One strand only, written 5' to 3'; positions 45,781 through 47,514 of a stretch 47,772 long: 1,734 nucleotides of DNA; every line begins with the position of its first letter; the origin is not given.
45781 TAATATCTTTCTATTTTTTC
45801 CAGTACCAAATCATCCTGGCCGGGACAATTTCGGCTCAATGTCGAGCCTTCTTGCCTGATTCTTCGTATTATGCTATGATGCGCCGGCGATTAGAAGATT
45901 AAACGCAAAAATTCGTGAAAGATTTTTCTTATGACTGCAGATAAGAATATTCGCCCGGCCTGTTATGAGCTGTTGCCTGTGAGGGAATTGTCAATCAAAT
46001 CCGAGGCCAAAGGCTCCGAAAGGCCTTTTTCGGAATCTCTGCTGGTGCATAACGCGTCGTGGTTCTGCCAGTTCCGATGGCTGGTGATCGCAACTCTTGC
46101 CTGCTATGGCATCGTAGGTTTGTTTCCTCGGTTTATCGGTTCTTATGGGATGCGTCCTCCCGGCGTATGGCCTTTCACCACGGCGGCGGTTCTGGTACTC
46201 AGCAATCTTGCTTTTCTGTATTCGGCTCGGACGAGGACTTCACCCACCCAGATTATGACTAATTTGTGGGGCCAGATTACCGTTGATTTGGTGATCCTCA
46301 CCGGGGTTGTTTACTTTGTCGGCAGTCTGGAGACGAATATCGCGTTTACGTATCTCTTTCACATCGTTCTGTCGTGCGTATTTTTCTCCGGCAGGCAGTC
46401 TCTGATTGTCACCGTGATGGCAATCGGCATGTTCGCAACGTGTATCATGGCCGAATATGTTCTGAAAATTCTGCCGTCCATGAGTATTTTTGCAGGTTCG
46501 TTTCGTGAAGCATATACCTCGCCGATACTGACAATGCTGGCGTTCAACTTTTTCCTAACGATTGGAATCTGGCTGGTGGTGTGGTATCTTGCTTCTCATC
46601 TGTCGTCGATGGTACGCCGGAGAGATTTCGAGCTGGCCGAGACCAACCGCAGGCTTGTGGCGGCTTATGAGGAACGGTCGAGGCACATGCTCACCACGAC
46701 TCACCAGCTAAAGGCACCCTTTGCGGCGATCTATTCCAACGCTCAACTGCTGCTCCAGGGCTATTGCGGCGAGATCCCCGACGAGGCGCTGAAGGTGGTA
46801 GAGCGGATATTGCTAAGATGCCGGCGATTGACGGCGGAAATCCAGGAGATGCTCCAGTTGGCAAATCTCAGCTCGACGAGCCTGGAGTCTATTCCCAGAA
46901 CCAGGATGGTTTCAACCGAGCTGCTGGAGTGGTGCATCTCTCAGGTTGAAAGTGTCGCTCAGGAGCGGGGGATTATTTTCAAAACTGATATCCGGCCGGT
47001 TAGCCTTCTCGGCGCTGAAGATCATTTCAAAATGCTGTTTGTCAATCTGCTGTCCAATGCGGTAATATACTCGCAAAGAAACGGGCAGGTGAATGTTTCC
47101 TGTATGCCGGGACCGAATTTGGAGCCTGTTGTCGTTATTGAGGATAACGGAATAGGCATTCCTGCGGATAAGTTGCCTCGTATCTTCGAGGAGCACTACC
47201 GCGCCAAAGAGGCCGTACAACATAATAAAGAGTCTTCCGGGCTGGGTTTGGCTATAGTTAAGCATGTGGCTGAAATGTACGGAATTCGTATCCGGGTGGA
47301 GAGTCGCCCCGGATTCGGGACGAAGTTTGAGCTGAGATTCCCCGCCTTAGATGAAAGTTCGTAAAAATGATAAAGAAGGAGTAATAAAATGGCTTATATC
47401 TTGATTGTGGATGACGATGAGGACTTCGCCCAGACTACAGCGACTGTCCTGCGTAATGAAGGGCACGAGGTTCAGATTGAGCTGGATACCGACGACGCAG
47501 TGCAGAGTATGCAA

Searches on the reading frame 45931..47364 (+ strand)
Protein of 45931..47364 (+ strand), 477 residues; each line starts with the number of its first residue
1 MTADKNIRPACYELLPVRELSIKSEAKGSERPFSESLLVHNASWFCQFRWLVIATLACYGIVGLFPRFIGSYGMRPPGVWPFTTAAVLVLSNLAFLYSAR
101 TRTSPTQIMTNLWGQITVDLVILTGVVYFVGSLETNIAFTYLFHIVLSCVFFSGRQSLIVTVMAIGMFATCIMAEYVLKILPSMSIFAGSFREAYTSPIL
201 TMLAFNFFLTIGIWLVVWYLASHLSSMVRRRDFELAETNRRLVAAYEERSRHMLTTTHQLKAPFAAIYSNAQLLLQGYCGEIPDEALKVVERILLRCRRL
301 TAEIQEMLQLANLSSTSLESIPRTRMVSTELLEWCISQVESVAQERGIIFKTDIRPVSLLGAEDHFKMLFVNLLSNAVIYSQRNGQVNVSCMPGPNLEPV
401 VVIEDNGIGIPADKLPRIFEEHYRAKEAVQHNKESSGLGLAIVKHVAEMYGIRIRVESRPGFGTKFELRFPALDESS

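Call 55: search_protein_families(library=pfam, proteins=[window:45931-47364:+], max_evalue=0.00001)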
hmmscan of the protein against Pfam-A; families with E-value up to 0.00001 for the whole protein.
window:45931-47364:+ (477 aa): 1 family
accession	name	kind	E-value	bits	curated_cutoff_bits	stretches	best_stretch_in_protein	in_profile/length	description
PF02518.31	HATPase_c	-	1.2e-22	80.9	26.4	1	362-472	2-109/111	Histidine kinase-, DNA gyrase B-, and HSP90-like ATPase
